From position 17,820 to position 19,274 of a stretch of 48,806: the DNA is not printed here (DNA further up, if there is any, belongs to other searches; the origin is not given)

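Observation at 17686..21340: Operator-controlled operon of unknown function: DUF1858/DUF2249, 12-TM His-motif protein, radical SAM/SPASM, DUF59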

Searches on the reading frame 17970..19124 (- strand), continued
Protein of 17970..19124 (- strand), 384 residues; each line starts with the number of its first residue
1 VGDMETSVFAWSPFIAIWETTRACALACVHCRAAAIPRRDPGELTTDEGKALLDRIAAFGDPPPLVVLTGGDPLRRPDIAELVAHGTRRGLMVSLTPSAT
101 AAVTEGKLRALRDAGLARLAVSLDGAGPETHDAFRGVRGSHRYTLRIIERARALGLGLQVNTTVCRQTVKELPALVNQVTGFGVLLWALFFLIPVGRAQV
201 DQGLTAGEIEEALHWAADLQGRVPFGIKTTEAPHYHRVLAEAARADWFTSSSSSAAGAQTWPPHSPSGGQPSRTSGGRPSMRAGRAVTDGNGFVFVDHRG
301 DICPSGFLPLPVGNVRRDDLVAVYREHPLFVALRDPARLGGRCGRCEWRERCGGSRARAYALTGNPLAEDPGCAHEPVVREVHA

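Call 47: search_protein_families(library=pfam, proteins=[L067:2833-5811:+, L086:4451-6922:+, L078:4559-5800:-, L059:1566-3455:+, L063:2449-4500:+, L071:3038-5170:+, L075:5000-8158:+, L088:5652-7661:+, L079:8800-10536:+, L013:12896-15112:+], max_evalue=0.0001)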
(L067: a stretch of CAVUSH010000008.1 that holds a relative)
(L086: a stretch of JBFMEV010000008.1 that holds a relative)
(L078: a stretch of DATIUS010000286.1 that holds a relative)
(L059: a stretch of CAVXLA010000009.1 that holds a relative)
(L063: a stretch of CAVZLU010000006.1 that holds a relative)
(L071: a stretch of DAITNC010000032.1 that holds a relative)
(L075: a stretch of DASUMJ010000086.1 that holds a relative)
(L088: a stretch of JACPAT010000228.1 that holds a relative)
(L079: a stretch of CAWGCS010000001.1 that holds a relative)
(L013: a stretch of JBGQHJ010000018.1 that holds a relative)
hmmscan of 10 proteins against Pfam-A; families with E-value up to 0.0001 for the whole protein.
L067:2833-5811:+ (993 aa): 1 family
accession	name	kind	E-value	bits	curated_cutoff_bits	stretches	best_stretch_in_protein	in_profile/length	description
PF00202.27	Aminotran_3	-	1.3e-64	218.9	30.5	1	595-959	7-374/403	Aminotransferase class-III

L086:4451-6922:+ (824 aa): 1 family
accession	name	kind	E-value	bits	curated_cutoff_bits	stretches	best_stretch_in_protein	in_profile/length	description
PF01208.23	URO-D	-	1.3e-115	386.5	23.9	1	485-819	3-346/346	Uroporphyrinogen decarboxylase (URO-D)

L078:4559-5800:- (414 aa): 0 families

L059:1566-3455:+ (630 aa): 3 families
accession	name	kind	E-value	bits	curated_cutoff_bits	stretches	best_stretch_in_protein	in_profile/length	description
PF01379.25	Porphobil_deam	-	2.4e-68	230.2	22.1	1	14-214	1-203/207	Porphobilinogen deaminase, dipyromethane cofactor binding domain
PF02602.20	HEM4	-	1.9e-52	178.1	27.5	1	363-582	3-226/231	Uroporphyrinogen-III synthase HemD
PF03900.20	Porphobil_deamC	-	1e-05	26.2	26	1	231-265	3-37/74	Porphobilinogen deaminase, C-terminal domain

L063:2449-4500:+ (684 aa): 1 family
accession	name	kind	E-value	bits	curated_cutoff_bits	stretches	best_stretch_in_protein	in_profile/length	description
PF00490.27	ALAD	-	4.2e-131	437.3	24.6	1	362-678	2-317/317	Delta-aminolevulinic acid dehydratase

L071:3038-5170:+ (711 aa): 0 families

L075:5000-8158:+ (1053 aa): 4 families
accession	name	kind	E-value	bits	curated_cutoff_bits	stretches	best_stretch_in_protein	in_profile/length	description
PF02421.24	FeoB_N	-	5.6e-29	101.1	27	1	412-560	3-151/156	Ferrous iron transport protein B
PF07670.19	Gate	-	1.7e-26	93.1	29.6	2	759-848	5-101/104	Nucleoside recognition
PF01926.29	MMR_HSR1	-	2.4e-14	53.9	21.9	1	412-500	2-89/113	50S ribosome-binding GTPase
PF07664.17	FeoB_C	-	7.3e-05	22.8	26.6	0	860-908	4-54/54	Ferrous iron transport protein B C terminus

L088:5652-7661:+ (670 aa): 0 families

L079:8800-10536:+ (579 aa): 8 families
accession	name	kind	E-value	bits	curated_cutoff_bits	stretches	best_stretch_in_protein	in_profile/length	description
PF01593.30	Amino_oxidase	-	4.5e-59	201.3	19.8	1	104-566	1-443/443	Flavin containing amine oxidoreductase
PF13450.12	NAD_binding_8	-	8e-16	58.5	21.9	1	99-164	1-68/68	NAD(P)-binding Rossmann-like domain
PF01266.30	DAO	-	2.7e-10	40.7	27.9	1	98-131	3-37/353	FAD dependent oxidoreductase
PF07992.20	Pyr_redox_2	-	7.7e-07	29.2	26.1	1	89-143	142-190/291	Pyridine nucleotide-disulphide oxidoreductase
PF12831.13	FAD_oxidored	-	8.4e-06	25.8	27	1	98-133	3-38/416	FAD dependent oxidoreductase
PF01134.28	GIDA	-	3e-05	23.7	22.1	1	98-181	3-74/391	Glucose inhibited division protein A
PF00070.33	Pyr_redox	-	7.2e-05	23.7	22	0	97-130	2-35/82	Pyridine nucleotide-disulphide oxidoreductase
PF03486.20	HI0933_like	-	7.9e-05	22.7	50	0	97-134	3-40/244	HI0933-like protein Rossmann domain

L013:12896-15112:+ (739 aa): 7 families
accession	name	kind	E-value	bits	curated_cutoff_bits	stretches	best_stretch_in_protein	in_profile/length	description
PF00033.24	Cytochrome_B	-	7.1e-16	59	27.2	1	95-272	4-183/189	Cytochrome b/b6/petB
PF00037.32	Fer4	-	1.4e-08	34.7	21.1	1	367-389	2-24/24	4Fe-4S binding domain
PF12837.12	Fer4_6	-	3.2e-07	30.4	25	0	368-388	4-24/24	4Fe-4S binding domain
PF14697.11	Fer4_21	-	1.7e-06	28.5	35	1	366-420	1-51/59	4Fe-4S dicluster domain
PF12838.12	Fer4_7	-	5.8e-06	27.1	27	1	372-421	1-49/52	4Fe-4S dicluster domain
PF13631.11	Cytochrom_B_N_2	-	6.4e-06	26.7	27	1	163-277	4-119/169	Cytochrome b(N-terminal)/b6/petB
PF13187.11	Fer4_9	-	2.9e-05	24.4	27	1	372-422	1-49/52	4Fe-4S dicluster domain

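Call 52: search_protein_families(library=pfam, proteins=[L067:6904-7857:+, L081:1457-2674:+, L082:3-461:+, L029:2969-3400:+, L027:247-1128:+, L025:3516-5159:+, L088:6330-7664:+, L088:4994-5551:+, L048:4223-4951:+, L066:9067-10572:+], max_evalue=0.001)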
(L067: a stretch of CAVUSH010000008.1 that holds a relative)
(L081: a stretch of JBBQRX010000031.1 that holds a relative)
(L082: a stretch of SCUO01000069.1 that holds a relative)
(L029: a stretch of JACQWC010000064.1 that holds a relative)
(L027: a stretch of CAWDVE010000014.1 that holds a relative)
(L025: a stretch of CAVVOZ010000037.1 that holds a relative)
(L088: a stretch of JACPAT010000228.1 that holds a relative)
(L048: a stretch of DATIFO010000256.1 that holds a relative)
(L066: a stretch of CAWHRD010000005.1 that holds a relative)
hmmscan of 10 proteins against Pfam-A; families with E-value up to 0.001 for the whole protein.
L067:6904-7857:+ (317 aa): 1 family
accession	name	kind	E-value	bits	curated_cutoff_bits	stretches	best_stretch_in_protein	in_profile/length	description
PF00762.24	Ferrochelatase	-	2.1e-76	257.4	27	1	4-300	2-315/317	Ferrochelatase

L081:1457-2674:+ (405 aa): 3 families
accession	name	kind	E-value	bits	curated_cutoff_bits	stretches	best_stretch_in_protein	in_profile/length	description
PF05201.20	GlutR_N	-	2.4e-23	83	27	1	41-152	21-146/151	Glutamyl-tRNAGlu reductase, N-terminal domain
PF00745.25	GlutR_dimer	-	3.1e-22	79.2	22.9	1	311-405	2-99/99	Glutamyl-tRNAGlu reductase, dimerisation domain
PF01488.26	Shikimate_DH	-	1e-08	35.8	24.3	1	174-295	5-135/138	Shikimate / quinate 5-dehydrogenase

L082:3-461:+ (152 aa): 0 families

L029:2969-3400:+ (143 aa): 2 families
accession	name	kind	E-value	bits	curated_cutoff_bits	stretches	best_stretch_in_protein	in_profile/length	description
PF05425.18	CopD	-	9.8e-10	39.2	32.1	1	49-138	5-102/105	Copper resistance protein D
PF13664.11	DUF4149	-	2.8e-09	37.6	24.6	1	11-107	1-93/102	Domain of unknown function (DUF4149)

L027:247-1128:+ (293 aa): 1 family
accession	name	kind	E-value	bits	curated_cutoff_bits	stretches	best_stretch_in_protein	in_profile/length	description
PF02630.20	SCO1-SenC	-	3.4e-24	85.8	22.8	1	140-266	2-133/134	SCO1/SenC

L025:3516-5159:+ (547 aa): 10 families
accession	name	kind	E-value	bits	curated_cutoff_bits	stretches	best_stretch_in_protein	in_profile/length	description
PF00033.24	Cytochrome_B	-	3.8e-19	69.7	27.2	1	67-251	3-186/189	Cytochrome b/b6/petB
PF02662.21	FlpD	-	1.7e-13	51.1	22.3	1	429-545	2-119/123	Methyl-viologen-reducing hydrogenase, delta subunit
PF13631.11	Cytochrom_B_N_2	-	2.7e-11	44.1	27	1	139-258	4-124/169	Cytochrome b(N-terminal)/b6/petB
PF12838.12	Fer4_7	-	1.2e-08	35.7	27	1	346-394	2-49/52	4Fe-4S dicluster domain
PF13187.11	Fer4_9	-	8.3e-08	32.6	27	1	345-395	1-49/52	4Fe-4S dicluster domain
PF12837.12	Fer4_6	-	9.6e-08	32.1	25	1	375-394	1-20/24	4Fe-4S binding domain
PF00037.32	Fer4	-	1.1e-07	31.8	21.1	1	377-393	2-18/24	4Fe-4S binding domain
PF14697.11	Fer4_21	-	5.9e-07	30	35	1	339-393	1-51/59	4Fe-4S dicluster domain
PF13237.11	Fer4_10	-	5.4e-06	26.7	25.5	1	340-393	3-52/53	4Fe-4S dicluster domain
PF12797.12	Fer4_2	-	0.00034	20.8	24.5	0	377-393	4-20/22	4Fe-4S binding domain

L088:6330-7664:+ (444 aa): 2 families
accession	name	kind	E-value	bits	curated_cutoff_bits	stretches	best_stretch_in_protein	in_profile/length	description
PF09722.15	Xre_MbcA_ParS_C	-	8.8e-05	22.9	24.5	1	367-399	13-45/51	Antitoxin Xre/MbcA/ParS C-terminal toxin-binding domain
PF02810.21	SEC-C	-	0.00017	21.8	20.4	1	9-27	1-19/19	SEC-C motif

L088:4994-5551:+ (185 aa): 0 families

L048:4223-4951:+ (242 aa): 2 families
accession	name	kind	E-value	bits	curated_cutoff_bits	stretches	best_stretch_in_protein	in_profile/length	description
PF03749.19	SfsA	-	1.2e-48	164.9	22.8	1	84-221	1-138/138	Sugar fermentation stimulation protein RE domain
PF17746.7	SfsA_N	-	6.6e-18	65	25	1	16-80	1-62/63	SfsA N-terminal OB domain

L066:9067-10572:+ (501 aa): 11 families
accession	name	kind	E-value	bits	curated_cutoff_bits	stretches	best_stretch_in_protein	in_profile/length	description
PF01593.30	Amino_oxidase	-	6.4e-64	217.3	19.8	1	16-482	1-440/443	Flavin containing amine oxidoreductase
PF13450.12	NAD_binding_8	-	4.8e-16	59.2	21.9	1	11-76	1-68/68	NAD(P)-binding Rossmann-like domain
PF01266.30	DAO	-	1.3e-13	51.7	27.9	2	9-43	2-37/353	FAD dependent oxidoreductase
PF12831.13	FAD_oxidored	-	3.1e-08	33.8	27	1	9-53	2-46/416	FAD dependent oxidoreductase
PF07992.20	Pyr_redox_2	-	1.7e-07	31.4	26.1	1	9-42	145-178/291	Pyridine nucleotide-disulphide oxidoreductase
PF03486.20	HI0933_like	-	3.7e-06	27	50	1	9-46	3-40/244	HI0933-like protein Rossmann domain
PF00070.33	Pyr_redox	-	5.6e-06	27.2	22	1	9-42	2-35/82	Pyridine nucleotide-disulphide oxidoreductase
PF01134.28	GIDA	-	9.9e-06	25.3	22.1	1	9-94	2-75/391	Glucose inhibited division protein A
PF00890.30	FAD_binding_2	-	1.3e-05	25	20.4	1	9-45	2-38/414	FAD binding domain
PF13454.12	NAD_binding_9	-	0.00014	22.3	21.8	0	257-304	102-151/155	FAD-NAD(P)-binding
PF01494.25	FAD_binding_3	-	0.00017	21.4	22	1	9-42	4-37/349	FAD binding domain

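Call 54: search_protein_families(library=ncbifam, proteins=[L079:8001-9041:+, L042:8001-9041:+, L054:4858-5907:+, L055:8001-9086:+, L048:8001-9131:+, L049:8001-9101:+, L060:8001-9092:+, L085:8001-9077:+, L051:3329-4447:+, L022:8001-9035:+], max_evalue=1e-60)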
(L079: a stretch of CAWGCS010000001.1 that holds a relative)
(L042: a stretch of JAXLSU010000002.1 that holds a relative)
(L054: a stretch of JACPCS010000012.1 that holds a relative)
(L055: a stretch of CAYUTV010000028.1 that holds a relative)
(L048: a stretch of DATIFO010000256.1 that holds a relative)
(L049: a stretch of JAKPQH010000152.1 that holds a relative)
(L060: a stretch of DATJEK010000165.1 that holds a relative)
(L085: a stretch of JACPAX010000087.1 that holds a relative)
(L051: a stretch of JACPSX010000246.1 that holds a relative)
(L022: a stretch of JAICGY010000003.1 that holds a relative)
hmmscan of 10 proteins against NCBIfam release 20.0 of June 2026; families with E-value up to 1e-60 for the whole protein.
L079:8001-9041:+ (347 aa): 2 families
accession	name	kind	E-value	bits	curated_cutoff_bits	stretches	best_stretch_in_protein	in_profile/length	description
TIGR04053.2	TIGR04053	equivalog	4.3e-135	450.7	395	1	3-347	4-366/366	TIGR04053 family radical SAM/SPASM domain-containing protein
TIGR04545.1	rSAM_ahbD_hemeb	equivalog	8.2e-83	278.6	500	1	8-347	1-339/339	heme b synthase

L042:8001-9041:+ (347 aa): 2 families
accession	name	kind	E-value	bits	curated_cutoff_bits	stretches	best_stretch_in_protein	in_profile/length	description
TIGR04053.2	TIGR04053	equivalog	6.1e-137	456.7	395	1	3-347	3-366/366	TIGR04053 family radical SAM/SPASM domain-containing protein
TIGR04545.1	rSAM_ahbD_hemeb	equivalog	1.2e-98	330.7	500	1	9-347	1-339/339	heme b synthase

L054:4858-5907:+ (350 aa): 2 families
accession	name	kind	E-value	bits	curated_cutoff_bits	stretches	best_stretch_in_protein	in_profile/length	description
TIGR04053.2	TIGR04053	equivalog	9.7e-134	446.2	395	1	2-350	4-366/366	TIGR04053 family radical SAM/SPASM domain-containing protein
TIGR04545.1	rSAM_ahbD_hemeb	equivalog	8e-89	298.4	500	1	7-350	1-339/339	heme b synthase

L055:8001-9086:+ (362 aa): 3 families
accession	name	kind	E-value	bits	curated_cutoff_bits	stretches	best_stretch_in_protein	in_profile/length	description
TIGR04053.2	TIGR04053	equivalog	2.1e-146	487.9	395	1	4-362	1-366/366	TIGR04053 family radical SAM/SPASM domain-containing protein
TIGR04545.1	rSAM_ahbD_hemeb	equivalog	6.4e-99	331.6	500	1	12-362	1-339/339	heme b synthase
TIGR04055.1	rSAM_NirJ2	equivalog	3.9e-67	227.1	500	0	12-238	1-227/326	putative heme d1 biosynthesis radical SAM protein NirJ2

L048:8001-9131:+ (377 aa): 3 families
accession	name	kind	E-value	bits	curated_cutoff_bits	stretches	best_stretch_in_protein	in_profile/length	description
TIGR04053.2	TIGR04053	equivalog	1.7e-144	481.6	395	1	6-375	2-366/366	TIGR04053 family radical SAM/SPASM domain-containing protein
TIGR04545.1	rSAM_ahbD_hemeb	equivalog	2e-104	349.7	500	1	13-375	1-339/339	heme b synthase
TIGR04055.1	rSAM_NirJ2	equivalog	1.8e-68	231.5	500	0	13-246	1-232/326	putative heme d1 biosynthesis radical SAM protein NirJ2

L049:8001-9101:+ (367 aa): 3 families
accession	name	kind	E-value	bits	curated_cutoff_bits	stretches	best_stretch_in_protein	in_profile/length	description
TIGR04053.2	TIGR04053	equivalog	8.9e-142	472.7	395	1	2-367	4-366/366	TIGR04053 family radical SAM/SPASM domain-containing protein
TIGR04545.1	rSAM_ahbD_hemeb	equivalog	2.1e-101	339.7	500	1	7-367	1-339/339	heme b synthase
TIGR04055.1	rSAM_NirJ2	equivalog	1.6e-65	221.8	500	0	7-234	1-226/326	putative heme d1 biosynthesis radical SAM protein NirJ2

L060:8001-9092:+ (364 aa): 3 families
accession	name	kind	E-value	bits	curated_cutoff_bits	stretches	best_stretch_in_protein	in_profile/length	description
TIGR04053.2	TIGR04053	equivalog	6.4e-145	483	395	1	6-364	2-366/366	TIGR04053 family radical SAM/SPASM domain-containing protein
TIGR04545.1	rSAM_ahbD_hemeb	equivalog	1.4e-105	353.5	500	1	13-364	1-339/339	heme b synthase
TIGR04055.1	rSAM_NirJ2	equivalog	6.7e-66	223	500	0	13-235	1-223/326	putative heme d1 biosynthesis radical SAM protein NirJ2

L085:8001-9077:+ (359 aa): 3 families
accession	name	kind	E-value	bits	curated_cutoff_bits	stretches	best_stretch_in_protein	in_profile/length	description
TIGR04053.2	TIGR04053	equivalog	1.5e-136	455.5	395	1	4-359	2-366/366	TIGR04053 family radical SAM/SPASM domain-containing protein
TIGR04545.1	rSAM_ahbD_hemeb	equivalog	1.3e-99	333.9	500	1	11-359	1-339/339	heme b synthase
TIGR04055.1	rSAM_NirJ2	equivalog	1.4e-63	215.4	500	0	11-252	1-241/326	putative heme d1 biosynthesis radical SAM protein NirJ2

L051:3329-4447:+ (373 aa): 3 families
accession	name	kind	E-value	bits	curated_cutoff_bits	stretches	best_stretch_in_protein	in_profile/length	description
TIGR04053.2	TIGR04053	equivalog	5.6e-144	479.9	395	1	1-373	3-366/366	TIGR04053 family radical SAM/SPASM domain-containing protein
TIGR04545.1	rSAM_ahbD_hemeb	equivalog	5.6e-102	341.6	500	1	7-235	1-228/339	heme b synthase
TIGR04055.1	rSAM_NirJ2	equivalog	4.2e-64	217.1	500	0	7-236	1-228/326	putative heme d1 biosynthesis radical SAM protein NirJ2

L022:8001-9035:+ (345 aa): 2 families
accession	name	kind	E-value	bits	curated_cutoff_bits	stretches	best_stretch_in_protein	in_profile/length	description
TIGR04053.2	TIGR04053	equivalog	1.3e-134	449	395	1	3-345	3-363/366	TIGR04053 family radical SAM/SPASM domain-containing protein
TIGR04545.1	rSAM_ahbD_hemeb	equivalog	6e-90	302.1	500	1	11-344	3-335/339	heme b synthase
